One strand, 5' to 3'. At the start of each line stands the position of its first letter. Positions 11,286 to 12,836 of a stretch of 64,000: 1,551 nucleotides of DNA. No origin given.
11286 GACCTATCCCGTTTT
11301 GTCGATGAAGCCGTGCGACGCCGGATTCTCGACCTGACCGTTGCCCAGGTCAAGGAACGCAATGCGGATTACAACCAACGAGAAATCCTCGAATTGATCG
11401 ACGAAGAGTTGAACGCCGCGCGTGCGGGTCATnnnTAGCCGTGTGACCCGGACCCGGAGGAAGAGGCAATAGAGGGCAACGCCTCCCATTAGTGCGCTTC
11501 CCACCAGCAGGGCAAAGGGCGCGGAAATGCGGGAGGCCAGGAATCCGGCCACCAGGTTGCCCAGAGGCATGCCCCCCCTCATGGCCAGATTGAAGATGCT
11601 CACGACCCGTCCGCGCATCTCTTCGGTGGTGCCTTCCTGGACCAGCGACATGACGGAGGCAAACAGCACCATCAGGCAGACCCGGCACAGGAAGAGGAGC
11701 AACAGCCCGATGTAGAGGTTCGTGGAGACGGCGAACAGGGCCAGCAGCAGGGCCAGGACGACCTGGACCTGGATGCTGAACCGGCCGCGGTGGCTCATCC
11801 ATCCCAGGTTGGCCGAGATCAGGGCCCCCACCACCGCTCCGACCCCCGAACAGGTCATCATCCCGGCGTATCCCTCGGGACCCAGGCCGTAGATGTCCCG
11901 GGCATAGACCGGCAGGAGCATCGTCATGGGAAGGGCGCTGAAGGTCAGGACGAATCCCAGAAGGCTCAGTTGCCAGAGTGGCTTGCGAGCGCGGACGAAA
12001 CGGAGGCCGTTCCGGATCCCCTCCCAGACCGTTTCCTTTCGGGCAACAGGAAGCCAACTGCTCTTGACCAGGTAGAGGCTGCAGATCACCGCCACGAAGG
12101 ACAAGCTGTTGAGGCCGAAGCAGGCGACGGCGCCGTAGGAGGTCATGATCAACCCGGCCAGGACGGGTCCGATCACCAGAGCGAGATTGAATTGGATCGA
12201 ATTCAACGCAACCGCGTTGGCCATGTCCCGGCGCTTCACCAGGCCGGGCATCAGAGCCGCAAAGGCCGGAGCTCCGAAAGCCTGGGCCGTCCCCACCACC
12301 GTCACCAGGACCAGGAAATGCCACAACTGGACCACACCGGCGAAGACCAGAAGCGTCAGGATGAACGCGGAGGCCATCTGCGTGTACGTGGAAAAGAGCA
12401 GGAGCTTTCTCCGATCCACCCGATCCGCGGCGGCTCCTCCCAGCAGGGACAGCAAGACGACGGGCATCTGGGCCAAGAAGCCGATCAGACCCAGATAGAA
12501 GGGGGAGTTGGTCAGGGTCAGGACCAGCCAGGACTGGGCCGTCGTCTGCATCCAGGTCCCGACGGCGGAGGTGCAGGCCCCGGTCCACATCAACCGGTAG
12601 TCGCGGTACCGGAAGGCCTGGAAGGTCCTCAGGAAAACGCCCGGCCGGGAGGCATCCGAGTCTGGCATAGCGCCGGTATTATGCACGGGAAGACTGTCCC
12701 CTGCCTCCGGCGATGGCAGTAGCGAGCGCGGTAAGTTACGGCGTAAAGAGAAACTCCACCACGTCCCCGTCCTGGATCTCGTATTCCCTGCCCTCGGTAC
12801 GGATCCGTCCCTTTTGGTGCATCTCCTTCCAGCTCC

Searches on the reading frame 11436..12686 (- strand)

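Call 10: search_protein_families(library=pfam, proteins=[window:11436-12686:-], max_evalue=0.0001)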
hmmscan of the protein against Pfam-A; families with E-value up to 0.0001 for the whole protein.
window:11436-12686:- (417 aa): 2 families
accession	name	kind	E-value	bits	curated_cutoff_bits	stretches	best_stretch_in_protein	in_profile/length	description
PF05977.19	MFS_3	-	1.6e-67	228.6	27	1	21-414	3-397/524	Transmembrane secretion effector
PF07690.21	MFS_1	-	1.4e-39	136.4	33.4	2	33-376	1-346/347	Major Facilitator Superfamily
